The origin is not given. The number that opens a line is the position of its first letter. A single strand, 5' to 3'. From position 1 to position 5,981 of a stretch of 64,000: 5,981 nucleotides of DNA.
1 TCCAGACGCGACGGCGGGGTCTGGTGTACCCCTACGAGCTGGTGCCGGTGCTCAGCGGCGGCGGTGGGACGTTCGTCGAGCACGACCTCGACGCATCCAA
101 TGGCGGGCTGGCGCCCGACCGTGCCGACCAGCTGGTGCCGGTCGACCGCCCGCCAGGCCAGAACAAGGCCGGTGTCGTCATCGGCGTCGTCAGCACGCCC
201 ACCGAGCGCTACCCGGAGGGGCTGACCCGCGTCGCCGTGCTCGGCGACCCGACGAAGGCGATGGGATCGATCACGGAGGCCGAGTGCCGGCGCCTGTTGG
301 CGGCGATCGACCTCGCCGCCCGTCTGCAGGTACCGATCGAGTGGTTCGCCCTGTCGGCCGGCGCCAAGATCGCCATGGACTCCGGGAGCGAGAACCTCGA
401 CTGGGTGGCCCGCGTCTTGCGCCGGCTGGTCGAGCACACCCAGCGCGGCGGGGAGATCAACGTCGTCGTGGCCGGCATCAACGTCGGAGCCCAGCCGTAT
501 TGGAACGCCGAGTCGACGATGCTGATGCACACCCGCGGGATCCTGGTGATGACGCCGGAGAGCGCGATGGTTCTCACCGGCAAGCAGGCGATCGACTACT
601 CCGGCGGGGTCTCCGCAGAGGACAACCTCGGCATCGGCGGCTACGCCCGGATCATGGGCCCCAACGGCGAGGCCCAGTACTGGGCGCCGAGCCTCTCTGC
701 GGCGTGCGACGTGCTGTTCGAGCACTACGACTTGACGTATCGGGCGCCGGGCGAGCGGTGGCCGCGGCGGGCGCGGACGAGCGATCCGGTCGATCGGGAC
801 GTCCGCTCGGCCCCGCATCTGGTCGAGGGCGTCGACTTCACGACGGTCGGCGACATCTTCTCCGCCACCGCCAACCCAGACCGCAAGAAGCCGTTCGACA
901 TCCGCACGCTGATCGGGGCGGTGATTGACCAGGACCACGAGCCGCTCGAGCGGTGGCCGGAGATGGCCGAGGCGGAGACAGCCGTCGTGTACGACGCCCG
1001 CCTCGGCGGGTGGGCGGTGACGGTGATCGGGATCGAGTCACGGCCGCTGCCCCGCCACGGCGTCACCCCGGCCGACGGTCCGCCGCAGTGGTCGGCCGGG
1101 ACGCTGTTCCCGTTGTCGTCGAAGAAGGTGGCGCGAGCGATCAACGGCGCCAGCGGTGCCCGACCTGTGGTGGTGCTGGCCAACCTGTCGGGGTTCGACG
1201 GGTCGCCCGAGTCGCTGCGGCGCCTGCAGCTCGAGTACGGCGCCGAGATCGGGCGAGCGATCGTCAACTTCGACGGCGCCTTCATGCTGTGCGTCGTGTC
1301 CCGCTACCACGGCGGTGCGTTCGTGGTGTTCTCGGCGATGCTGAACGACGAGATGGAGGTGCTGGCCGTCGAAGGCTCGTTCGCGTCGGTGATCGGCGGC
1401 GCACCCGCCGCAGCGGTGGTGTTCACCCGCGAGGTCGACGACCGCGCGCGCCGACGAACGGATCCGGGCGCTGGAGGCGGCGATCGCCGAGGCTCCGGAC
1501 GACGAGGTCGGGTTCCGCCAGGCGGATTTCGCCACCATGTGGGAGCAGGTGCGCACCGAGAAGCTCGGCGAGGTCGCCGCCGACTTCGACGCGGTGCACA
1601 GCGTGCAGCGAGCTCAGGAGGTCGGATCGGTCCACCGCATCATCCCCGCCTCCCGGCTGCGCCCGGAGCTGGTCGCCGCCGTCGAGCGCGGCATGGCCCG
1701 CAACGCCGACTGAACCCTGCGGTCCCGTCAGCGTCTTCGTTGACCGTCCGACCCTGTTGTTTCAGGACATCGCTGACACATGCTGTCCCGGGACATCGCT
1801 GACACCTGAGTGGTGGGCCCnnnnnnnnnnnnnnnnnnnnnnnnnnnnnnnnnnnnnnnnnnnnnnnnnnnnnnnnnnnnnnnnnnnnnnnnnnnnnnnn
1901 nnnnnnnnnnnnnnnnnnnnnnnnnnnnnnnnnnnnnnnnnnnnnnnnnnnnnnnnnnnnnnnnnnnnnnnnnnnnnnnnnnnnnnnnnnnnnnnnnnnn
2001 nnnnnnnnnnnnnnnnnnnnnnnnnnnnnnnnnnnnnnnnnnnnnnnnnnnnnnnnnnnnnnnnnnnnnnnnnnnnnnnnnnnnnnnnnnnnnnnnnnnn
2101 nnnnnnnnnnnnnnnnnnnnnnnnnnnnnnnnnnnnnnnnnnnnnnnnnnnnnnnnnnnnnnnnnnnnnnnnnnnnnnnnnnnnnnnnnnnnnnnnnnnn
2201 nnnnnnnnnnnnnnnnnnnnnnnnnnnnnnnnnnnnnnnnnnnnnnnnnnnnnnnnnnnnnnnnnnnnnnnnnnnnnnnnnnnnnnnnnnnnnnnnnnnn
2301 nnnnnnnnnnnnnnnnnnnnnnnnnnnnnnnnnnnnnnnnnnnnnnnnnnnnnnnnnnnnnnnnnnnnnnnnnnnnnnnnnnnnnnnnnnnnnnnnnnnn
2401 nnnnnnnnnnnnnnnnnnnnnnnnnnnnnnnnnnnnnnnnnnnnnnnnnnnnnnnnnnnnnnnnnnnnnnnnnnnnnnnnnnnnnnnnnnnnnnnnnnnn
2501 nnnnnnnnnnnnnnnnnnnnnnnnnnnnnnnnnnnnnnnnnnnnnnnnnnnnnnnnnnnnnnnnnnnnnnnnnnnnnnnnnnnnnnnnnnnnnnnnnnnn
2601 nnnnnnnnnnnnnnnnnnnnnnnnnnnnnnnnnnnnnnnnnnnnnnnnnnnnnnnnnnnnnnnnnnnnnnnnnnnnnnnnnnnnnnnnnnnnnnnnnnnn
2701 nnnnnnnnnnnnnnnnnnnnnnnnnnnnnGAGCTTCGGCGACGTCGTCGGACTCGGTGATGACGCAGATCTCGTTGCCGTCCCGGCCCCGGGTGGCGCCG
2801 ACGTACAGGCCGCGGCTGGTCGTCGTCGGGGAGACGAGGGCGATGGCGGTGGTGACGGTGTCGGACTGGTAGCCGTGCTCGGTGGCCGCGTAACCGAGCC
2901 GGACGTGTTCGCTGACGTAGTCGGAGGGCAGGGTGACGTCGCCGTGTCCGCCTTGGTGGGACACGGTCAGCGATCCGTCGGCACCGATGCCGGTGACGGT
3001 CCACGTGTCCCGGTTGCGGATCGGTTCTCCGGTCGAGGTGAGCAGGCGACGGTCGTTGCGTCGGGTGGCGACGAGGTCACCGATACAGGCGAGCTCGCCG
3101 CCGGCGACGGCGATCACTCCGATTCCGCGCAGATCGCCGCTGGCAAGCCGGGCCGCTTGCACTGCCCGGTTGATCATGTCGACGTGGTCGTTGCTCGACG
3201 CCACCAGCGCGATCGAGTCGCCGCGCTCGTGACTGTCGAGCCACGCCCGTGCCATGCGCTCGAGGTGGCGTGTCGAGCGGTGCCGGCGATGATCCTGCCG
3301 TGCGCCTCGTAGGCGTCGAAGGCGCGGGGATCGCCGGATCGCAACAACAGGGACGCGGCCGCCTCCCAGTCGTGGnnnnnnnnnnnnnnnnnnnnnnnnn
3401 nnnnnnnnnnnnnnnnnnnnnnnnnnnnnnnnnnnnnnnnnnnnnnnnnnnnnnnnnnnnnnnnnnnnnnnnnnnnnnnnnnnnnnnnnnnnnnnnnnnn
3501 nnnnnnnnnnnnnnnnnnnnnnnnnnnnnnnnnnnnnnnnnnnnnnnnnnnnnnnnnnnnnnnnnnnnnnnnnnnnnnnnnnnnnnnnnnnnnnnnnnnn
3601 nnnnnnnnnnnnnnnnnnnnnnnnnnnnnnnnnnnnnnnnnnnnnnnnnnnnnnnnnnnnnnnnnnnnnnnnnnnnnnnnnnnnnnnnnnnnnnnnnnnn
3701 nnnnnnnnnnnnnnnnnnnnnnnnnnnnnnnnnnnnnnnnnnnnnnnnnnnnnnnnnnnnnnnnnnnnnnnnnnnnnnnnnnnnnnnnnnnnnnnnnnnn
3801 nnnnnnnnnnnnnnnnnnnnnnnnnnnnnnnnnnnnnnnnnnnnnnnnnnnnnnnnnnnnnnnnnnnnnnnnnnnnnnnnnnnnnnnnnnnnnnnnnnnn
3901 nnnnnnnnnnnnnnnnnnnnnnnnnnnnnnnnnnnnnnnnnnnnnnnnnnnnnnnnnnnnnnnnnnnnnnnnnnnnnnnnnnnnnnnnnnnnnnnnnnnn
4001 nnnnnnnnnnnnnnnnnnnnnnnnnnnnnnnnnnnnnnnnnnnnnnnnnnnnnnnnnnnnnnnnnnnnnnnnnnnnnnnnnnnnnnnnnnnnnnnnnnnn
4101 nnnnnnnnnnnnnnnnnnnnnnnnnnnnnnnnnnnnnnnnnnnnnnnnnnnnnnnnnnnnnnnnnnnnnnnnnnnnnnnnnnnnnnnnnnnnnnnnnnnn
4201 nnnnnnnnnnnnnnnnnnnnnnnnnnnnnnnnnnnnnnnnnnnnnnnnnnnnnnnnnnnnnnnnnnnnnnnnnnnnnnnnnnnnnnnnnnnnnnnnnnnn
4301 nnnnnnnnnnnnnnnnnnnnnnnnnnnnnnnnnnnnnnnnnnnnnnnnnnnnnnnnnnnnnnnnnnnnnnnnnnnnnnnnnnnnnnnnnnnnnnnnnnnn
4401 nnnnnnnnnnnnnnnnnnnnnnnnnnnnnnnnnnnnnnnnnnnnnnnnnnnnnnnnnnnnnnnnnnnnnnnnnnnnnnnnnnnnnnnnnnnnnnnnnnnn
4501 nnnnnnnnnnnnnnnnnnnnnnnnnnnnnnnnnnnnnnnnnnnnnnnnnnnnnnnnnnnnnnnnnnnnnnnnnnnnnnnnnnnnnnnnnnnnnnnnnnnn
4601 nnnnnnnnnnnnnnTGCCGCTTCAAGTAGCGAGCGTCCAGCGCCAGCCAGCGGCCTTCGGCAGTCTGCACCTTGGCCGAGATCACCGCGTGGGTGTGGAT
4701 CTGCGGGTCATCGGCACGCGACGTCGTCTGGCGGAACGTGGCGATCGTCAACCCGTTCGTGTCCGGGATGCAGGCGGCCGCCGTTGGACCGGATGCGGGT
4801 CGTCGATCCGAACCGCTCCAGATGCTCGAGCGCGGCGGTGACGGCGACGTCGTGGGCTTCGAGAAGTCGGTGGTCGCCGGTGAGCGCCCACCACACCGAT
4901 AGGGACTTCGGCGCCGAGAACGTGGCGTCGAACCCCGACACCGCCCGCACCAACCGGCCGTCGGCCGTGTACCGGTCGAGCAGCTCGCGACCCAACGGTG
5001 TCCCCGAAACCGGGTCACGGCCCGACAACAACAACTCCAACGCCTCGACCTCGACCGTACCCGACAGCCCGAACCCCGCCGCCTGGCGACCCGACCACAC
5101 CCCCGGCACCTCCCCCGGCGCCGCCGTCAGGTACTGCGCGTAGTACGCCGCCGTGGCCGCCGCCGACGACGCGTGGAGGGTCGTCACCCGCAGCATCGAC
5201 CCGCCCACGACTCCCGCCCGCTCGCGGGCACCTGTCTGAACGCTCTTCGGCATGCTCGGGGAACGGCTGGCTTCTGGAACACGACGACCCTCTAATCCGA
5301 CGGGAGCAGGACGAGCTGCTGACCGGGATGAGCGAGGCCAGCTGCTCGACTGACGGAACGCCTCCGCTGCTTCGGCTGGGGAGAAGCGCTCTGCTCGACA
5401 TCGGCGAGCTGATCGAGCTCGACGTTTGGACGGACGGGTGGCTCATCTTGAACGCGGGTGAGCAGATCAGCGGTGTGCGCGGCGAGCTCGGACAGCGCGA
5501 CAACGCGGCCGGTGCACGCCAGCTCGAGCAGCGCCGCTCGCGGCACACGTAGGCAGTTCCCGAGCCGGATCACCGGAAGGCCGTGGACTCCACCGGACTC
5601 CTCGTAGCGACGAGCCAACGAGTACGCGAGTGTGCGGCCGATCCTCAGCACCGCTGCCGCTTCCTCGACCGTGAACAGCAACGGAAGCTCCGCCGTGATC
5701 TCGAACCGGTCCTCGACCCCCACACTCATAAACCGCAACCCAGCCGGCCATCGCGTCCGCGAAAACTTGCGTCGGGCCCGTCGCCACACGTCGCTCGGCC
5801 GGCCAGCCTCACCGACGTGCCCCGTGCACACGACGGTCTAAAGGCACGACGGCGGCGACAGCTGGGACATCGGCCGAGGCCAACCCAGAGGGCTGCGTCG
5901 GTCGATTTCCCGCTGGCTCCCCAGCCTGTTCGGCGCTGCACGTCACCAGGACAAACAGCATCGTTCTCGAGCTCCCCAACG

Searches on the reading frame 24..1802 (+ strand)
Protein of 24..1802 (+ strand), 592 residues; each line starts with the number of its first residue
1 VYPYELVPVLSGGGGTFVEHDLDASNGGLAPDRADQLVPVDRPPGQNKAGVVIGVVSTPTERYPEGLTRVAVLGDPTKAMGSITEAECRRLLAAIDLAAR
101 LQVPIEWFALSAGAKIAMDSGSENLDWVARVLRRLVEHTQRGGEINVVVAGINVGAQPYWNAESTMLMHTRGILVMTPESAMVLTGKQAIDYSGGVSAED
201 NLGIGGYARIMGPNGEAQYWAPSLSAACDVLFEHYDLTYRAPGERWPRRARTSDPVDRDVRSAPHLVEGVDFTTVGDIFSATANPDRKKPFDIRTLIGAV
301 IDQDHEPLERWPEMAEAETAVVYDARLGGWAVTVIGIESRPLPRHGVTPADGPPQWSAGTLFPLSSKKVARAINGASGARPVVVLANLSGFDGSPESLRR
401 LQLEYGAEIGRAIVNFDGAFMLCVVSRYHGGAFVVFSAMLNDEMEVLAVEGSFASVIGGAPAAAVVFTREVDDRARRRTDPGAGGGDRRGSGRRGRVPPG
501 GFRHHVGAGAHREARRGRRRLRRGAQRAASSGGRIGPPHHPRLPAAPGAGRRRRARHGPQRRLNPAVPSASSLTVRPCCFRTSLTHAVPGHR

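Call 85: search_protein_families(library=pfam, proteins=[window:24-1802:+])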
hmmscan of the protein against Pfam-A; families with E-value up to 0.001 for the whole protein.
window:24-1802:+ (592 aa): 1 family
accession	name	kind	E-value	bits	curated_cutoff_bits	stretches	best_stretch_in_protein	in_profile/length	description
PF01039.27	Carboxyl_trans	-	2.4e-29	102.7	22.3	1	66-481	56-431/493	Carboxyl transferase domain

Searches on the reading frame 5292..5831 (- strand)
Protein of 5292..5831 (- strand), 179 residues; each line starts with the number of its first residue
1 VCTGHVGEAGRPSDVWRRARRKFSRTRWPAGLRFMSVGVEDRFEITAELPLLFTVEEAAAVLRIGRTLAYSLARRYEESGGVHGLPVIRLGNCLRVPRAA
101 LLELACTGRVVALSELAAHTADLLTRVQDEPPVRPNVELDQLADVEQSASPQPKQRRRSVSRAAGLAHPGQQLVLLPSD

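Call 85: search_protein_families(library=pfam, proteins=[window:5292-5831:-])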
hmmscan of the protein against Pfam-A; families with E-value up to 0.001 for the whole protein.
window:5292-5831:- (179 aa): 1 family
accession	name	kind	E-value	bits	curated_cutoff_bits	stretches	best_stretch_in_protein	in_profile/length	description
PF12728.13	HTH_17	-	3.8e-06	27.5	27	1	52-106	1-48/51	Helix-turn-helix domain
